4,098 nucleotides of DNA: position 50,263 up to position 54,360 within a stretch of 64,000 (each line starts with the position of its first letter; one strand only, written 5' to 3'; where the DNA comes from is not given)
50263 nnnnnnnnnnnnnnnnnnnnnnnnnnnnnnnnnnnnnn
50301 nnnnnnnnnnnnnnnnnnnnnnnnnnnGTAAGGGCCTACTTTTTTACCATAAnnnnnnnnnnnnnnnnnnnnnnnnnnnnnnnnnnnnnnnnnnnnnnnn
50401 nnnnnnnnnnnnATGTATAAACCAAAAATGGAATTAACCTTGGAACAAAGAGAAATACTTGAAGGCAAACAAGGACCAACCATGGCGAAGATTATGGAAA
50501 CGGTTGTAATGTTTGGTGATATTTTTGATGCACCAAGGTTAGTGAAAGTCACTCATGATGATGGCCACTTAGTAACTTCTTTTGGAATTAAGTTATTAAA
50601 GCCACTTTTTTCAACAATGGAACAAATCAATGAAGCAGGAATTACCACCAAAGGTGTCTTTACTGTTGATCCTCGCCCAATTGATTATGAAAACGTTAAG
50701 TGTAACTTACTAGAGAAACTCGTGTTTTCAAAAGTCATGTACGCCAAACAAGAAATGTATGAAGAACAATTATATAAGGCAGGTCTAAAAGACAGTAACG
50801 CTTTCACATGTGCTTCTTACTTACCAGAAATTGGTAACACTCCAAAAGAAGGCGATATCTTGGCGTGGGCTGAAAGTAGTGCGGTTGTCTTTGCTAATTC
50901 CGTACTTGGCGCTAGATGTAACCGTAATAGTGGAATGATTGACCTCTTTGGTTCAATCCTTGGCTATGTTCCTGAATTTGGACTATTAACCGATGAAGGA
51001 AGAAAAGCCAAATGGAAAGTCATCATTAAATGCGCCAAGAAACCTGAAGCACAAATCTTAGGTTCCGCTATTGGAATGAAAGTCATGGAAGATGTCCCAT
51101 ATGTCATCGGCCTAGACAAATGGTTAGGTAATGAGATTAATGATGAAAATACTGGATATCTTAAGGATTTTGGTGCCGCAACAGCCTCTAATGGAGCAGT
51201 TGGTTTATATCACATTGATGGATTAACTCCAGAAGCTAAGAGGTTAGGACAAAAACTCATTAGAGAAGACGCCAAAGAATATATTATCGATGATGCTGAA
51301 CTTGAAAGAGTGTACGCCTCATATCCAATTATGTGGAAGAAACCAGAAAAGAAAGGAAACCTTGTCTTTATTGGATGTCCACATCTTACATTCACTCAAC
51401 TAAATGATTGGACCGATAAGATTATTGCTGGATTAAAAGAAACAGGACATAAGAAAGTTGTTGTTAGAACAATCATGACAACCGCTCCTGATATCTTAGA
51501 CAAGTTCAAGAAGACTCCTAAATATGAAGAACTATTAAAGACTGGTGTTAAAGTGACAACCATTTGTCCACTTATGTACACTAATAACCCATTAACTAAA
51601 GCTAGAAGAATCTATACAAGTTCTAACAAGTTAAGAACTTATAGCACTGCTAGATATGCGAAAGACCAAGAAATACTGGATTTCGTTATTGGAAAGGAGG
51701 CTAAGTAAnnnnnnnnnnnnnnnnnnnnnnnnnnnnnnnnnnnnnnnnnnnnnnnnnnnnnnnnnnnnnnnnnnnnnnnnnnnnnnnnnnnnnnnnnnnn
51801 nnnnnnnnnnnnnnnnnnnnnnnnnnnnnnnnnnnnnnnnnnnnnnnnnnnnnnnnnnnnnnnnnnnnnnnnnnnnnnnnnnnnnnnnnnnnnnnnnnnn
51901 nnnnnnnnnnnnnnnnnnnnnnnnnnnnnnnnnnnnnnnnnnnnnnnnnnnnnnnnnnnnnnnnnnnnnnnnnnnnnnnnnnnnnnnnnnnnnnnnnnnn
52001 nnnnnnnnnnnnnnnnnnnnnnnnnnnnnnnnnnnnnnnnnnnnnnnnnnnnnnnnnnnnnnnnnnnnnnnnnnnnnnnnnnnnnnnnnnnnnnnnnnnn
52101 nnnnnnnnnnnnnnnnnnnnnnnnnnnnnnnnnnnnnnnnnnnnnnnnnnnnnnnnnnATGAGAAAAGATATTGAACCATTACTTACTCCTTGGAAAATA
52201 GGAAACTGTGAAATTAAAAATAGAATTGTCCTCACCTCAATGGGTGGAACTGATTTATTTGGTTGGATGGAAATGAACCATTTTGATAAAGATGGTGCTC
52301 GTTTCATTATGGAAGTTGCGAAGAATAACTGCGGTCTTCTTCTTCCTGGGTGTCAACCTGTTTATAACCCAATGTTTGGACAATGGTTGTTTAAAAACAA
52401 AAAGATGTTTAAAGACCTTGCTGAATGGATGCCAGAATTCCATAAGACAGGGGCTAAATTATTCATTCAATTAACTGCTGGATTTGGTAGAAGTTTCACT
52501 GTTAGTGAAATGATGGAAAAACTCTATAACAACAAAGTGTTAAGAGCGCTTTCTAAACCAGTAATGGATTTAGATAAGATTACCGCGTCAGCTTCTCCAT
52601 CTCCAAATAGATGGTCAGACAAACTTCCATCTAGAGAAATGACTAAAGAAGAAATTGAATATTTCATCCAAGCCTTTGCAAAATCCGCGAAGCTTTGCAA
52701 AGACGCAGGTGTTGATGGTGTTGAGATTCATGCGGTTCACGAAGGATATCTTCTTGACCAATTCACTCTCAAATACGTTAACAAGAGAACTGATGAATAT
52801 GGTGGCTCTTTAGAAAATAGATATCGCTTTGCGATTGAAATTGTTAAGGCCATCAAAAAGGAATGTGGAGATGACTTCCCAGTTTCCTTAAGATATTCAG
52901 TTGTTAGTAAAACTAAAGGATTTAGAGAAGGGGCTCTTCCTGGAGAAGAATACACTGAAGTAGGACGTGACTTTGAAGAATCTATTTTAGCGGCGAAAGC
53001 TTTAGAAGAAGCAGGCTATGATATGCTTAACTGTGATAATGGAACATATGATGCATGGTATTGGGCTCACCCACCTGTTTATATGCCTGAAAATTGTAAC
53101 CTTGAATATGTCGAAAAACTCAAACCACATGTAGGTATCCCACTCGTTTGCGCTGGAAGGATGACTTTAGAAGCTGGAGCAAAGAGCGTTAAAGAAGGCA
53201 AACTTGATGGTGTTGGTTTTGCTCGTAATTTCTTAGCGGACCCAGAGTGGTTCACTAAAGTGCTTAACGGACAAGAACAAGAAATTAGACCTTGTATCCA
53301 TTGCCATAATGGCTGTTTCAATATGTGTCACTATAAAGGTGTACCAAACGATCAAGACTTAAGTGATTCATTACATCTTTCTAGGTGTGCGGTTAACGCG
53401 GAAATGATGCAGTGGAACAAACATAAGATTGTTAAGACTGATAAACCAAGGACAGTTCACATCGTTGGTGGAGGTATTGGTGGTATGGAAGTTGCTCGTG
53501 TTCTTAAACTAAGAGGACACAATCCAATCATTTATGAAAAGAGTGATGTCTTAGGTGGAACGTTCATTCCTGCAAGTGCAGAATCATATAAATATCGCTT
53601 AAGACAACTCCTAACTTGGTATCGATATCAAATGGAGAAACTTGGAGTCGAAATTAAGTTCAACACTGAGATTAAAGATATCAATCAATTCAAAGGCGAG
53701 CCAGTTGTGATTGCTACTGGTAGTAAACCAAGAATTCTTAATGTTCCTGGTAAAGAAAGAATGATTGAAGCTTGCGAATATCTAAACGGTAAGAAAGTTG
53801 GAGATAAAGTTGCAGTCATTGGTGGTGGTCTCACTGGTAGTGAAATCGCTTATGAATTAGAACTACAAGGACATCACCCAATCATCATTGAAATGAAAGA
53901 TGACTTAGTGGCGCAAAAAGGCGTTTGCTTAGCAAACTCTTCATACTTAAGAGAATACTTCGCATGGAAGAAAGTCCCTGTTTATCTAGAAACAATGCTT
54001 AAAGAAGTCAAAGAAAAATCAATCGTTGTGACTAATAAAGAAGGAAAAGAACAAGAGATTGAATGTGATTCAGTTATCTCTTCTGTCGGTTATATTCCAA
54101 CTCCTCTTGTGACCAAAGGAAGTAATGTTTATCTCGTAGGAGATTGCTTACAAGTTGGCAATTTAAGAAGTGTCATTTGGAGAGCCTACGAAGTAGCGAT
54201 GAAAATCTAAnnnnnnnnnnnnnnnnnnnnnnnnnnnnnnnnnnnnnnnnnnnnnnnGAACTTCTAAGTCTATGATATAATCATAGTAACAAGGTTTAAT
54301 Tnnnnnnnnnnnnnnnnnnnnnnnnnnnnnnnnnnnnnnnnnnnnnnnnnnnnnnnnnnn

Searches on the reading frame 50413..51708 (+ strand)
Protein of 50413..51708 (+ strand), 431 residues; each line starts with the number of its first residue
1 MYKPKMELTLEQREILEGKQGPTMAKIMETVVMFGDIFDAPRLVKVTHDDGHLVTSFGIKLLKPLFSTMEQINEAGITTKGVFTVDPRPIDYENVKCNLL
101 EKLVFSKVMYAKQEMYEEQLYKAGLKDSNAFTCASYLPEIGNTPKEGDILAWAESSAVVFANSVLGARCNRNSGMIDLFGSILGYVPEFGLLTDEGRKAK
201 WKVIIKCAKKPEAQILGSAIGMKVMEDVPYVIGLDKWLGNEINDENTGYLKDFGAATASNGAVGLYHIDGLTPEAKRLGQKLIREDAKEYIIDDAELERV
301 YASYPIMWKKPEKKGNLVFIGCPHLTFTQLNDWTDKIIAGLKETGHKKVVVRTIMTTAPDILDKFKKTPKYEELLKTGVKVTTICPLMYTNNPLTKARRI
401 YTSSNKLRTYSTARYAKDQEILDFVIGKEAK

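Call 73: search_protein_families(library=ncbifam, proteins=[window:50413-51708:+], max_evalue=1e-10)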
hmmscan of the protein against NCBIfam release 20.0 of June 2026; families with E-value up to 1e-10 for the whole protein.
window:50413-51708:+ (431 aa): 1 family
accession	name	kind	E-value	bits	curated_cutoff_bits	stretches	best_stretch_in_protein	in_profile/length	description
NF051439.1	C3LHypDHLhpIPSEAE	equivalog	1.1e-43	149.6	700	1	4-412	142-524/555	cis-3-hydroxy-L-proline dehydratase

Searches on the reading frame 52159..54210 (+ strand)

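Call 73: search_protein_families(library=ncbifam, proteins=[window:52159-54210:+], max_evalue=1e-10)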
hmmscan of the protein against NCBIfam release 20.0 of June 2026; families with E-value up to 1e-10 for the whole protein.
window:52159-54210:+ (683 aa): 19 families
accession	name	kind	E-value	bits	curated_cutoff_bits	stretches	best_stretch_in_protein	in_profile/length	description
NF041087.1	bile_acid_BaiCD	equivalog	5.2e-104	348.6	825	1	7-683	3-642/642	bile acid Fe-S flavoenzyme BaiCD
NF045599.1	bili_reduct_long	exception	5.2e-100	335.5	750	1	8-683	1-641/641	bilirubin reductase, long form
TIGR03997.1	mycofact_OYE_2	equivalog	1.5e-72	245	793.15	1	146-683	118-645/645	mycofactocin system FadH/OYE family oxidoreductase 2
NF045592.1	bili_reduct_N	equivalog_domain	1.9e-50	172.1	425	1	8-389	2-351/363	bilirubin reductase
TIGR03996.1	mycofact_OYE_1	hypoth_equivalog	1.1e-40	139.8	627.9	1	155-664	125-617/633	mycofactocin system FadH/OYE family oxidoreductase 1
NF006101.0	PRK08255.1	equivalog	6.4e-36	123.7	1078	1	4-367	395-729/768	bifunctional salicylyl-CoA 5-hydroxylase/oxidoreductase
NF010047.0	PRK13523.1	equivalog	1.9e-30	106.1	431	1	146-376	118-328/339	NADPH dehydrogenase NamA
NF007899.0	PRK10605.1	subfamily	8.7e-25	87.7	403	1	158-368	149-337/365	N-ethylmaleimide reductase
TIGR01350.1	lipoamide_DH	equivalog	4.6e-19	68.5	408.8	1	504-647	124-269/461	dihydrolipoyl dehydrogenase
NF009410.0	PRK12771.1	subfamily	3.4e-18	65.5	516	0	382-542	93-256/566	NAD(P)-binding protein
NF004943.0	PRK06292.2-1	equivalog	5e-16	58.5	432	1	510-646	129-269/456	dihydrolipoyl dehydrogenase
NF003437.0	PRK04965.1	equivalog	3.7e-15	55.8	392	1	509-649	96-241/378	NADH:flavorubredoxin reductase NorW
NF004945.0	PRK06292.2-3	equivalog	1.6e-14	53.7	494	1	509-646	126-266/457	dihydrolipoyl dehydrogenase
TIGR02053.1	MerA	equivalog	3.3e-14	52.7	454.45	1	510-645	126-266/465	mercury(II) reductase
TIGR03385.1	CoA_CoA_reduc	equivalog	7.7e-12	44.7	578.8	0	517-658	108-256/439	CoA-disulfide reductase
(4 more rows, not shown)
